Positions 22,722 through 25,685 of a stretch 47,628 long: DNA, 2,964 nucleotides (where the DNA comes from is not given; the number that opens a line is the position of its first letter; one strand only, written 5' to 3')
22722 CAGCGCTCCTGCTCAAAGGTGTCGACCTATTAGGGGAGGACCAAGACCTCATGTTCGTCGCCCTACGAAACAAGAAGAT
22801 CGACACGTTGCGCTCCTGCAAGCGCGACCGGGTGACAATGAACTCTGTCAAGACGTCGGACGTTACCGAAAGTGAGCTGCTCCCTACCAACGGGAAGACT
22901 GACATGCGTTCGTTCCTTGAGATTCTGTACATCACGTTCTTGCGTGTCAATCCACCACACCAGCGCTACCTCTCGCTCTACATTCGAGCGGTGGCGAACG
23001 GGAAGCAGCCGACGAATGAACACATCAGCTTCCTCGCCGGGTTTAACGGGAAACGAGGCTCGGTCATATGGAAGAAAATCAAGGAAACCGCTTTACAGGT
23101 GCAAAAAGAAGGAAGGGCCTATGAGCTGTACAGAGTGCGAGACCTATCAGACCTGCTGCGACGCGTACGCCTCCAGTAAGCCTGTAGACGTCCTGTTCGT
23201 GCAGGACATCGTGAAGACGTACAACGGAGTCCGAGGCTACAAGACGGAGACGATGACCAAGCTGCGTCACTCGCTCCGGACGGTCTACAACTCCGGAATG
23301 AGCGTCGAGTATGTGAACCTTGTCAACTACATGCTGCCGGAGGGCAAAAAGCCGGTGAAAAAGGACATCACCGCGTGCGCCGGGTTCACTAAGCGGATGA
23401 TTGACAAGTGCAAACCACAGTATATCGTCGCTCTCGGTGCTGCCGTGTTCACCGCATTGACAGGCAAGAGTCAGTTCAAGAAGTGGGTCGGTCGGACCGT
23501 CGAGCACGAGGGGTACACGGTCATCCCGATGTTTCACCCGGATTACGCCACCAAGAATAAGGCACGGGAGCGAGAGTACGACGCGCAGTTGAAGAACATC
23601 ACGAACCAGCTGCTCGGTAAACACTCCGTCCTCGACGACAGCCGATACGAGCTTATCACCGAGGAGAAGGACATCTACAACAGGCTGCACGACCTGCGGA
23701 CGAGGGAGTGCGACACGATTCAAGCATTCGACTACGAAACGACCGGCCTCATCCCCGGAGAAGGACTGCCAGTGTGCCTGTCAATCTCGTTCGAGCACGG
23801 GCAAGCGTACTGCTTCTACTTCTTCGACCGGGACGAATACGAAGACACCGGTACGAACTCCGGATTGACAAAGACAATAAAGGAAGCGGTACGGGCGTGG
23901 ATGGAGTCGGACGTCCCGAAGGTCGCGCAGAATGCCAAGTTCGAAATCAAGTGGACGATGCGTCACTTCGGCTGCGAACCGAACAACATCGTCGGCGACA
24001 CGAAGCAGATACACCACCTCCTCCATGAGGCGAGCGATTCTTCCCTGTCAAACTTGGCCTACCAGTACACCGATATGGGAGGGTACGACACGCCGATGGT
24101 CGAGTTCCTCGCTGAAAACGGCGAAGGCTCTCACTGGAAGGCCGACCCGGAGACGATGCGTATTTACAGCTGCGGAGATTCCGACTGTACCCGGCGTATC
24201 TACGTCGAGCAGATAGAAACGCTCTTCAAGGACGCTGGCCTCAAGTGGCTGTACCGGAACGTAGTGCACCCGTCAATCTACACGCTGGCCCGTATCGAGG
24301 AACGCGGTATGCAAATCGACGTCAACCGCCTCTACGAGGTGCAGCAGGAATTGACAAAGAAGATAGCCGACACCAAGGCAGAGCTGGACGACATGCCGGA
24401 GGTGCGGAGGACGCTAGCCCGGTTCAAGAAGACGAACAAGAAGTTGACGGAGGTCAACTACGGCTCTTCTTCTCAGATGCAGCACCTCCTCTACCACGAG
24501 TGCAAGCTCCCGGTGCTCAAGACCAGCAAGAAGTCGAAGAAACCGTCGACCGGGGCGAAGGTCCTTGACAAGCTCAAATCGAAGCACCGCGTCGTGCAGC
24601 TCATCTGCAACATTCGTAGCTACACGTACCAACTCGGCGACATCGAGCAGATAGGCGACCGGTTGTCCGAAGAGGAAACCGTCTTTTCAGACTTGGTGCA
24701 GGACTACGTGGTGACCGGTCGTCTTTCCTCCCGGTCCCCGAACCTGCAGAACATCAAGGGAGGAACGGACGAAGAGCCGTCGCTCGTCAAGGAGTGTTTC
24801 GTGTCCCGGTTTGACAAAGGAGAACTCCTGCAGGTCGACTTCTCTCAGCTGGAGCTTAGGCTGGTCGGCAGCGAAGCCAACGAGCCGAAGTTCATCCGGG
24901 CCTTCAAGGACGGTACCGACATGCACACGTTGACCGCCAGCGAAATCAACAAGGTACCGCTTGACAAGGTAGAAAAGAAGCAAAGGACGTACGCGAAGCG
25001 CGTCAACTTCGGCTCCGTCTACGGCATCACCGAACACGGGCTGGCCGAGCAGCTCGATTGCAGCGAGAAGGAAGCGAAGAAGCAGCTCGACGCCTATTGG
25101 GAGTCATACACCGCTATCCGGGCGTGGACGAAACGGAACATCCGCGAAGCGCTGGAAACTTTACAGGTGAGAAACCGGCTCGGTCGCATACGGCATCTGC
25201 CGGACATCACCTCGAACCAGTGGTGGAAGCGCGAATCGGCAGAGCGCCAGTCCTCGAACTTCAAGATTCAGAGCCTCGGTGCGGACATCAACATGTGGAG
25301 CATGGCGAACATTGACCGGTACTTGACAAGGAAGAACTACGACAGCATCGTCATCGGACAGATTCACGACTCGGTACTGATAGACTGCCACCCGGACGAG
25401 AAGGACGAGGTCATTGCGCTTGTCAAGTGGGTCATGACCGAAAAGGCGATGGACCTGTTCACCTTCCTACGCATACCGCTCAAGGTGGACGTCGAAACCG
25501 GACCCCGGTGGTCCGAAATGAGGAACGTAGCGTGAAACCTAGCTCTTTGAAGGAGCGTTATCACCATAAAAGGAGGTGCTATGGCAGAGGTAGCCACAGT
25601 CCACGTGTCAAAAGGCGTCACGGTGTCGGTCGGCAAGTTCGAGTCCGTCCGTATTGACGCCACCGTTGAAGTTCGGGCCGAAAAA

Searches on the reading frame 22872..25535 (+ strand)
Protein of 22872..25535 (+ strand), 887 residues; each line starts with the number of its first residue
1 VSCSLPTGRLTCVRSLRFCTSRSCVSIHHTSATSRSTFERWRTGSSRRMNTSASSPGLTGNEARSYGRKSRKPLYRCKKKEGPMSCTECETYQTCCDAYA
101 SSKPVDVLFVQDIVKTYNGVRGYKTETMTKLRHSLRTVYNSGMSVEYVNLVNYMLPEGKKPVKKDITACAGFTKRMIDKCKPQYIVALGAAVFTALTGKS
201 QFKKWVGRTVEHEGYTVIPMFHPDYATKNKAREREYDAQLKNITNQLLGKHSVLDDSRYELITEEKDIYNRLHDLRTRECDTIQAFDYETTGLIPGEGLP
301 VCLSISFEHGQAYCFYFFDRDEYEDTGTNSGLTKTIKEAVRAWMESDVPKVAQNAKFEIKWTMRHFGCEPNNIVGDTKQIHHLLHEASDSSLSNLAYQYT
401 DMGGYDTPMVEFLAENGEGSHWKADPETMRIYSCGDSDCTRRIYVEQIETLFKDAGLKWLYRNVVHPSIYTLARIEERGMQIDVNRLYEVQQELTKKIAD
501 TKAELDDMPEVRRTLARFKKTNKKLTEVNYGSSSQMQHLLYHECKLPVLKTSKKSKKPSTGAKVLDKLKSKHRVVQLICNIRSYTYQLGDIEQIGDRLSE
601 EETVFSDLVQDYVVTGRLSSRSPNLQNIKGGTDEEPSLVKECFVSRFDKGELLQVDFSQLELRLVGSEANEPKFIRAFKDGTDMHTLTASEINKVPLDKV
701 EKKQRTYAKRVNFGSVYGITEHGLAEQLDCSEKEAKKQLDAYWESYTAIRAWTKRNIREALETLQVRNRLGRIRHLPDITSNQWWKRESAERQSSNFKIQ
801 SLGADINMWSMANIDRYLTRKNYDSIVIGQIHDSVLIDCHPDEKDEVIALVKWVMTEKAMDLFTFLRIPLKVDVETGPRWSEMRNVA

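Call 88: search_protein_families(library=ncbifam, proteins=[window:22872-25535:+], max_evalue=0.001)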
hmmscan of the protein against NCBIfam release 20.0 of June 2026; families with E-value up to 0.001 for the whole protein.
window:22872-25535:+ (887 aa): 13 families
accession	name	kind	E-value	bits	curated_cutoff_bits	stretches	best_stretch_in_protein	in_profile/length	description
NF004397.1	PRK05755.1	equivalog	6.1e-110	369.1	720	1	238-883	272-888/889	DNA polymerase I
TIGR00593.1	pola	equivalog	9.6e-92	308.8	600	1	331-883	361-889/890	DNA polymerase I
NF011539.0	PRK14975.1-3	equivalog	1.2e-57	195.6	640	1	238-882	30-627/628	bifunctional 3'-5' exonuclease/DNA polymerase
NF011540.0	PRK14975.1-4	equivalog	3.1e-45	154.8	601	1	351-882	73-575/576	bifunctional 3'-5' exonuclease/DNA polymerase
NF011541.0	PRK14975.2-1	equivalog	1.1e-36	126.4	871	1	424-886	174-639/645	bifunctional 3'-5' exonuclease/DNA polymerase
NF038380.1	phage_DpoZ_1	exception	2.6e-27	95.5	500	1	283-882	4-604/607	aminoadenine-incorporating DNA polymerase DpoZ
NF011542.0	PRK14975.2-2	equivalog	9.7e-26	90.2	1061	1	612-884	511-791/802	bifunctional 3'-5' exonuclease/DNA polymerase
NF011543.0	PRK14975.2-3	equivalog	3.9e-19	68.2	1139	1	612-808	550-750/853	bifunctional 3'-5' exonuclease/DNA polymerase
NF038381.1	phage_DpoZ_2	exception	4.1e-09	35.3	350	1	469-741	319-601/754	aminoadenine-incorporating DNA polymerase DpoZ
TIGR00758.1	UDG_fam4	subfamily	4.9e-09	36.1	125.3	1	147-245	66-169/173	uracil-DNA glycosylase, family 4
NF040953.1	Arch_udg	equivalog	2.1e-07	30.6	250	1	145-243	75-182/184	type-4 uracil-DNA glycosylase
NF011538.0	PRK14975.1-1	equivalog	2.2e-07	29.7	389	1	632-874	308-549/557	bifunctional 3'-5' exonuclease/DNA polymerase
TIGR03914.1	UDG_fam_dom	hypoth_equivalog_domain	4.7e-06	26.4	189.95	1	159-238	139-223/231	UdgX family uracil-DNA binding protein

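Call 89: search_protein_families(library=pfam, proteins=[window:22872-25535:+], max_evalue=0.001)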
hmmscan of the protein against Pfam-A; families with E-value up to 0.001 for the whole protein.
window:22872-25535:+ (887 aa): 3 families
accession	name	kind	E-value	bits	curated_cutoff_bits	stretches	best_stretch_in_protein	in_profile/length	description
PF00476.26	DNA_pol_A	-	6e-90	302.4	34.3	1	513-882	13-381/381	DNA polymerase family A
PF01612.26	DNA_pol_A_exo1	-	7.3e-11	42.6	23.6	1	285-444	24-165/173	3'-5' exonuclease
PF03167.25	UDG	-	4.8e-08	33.6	24.3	1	148-234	53-129/141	Uracil DNA glycosylase superfamily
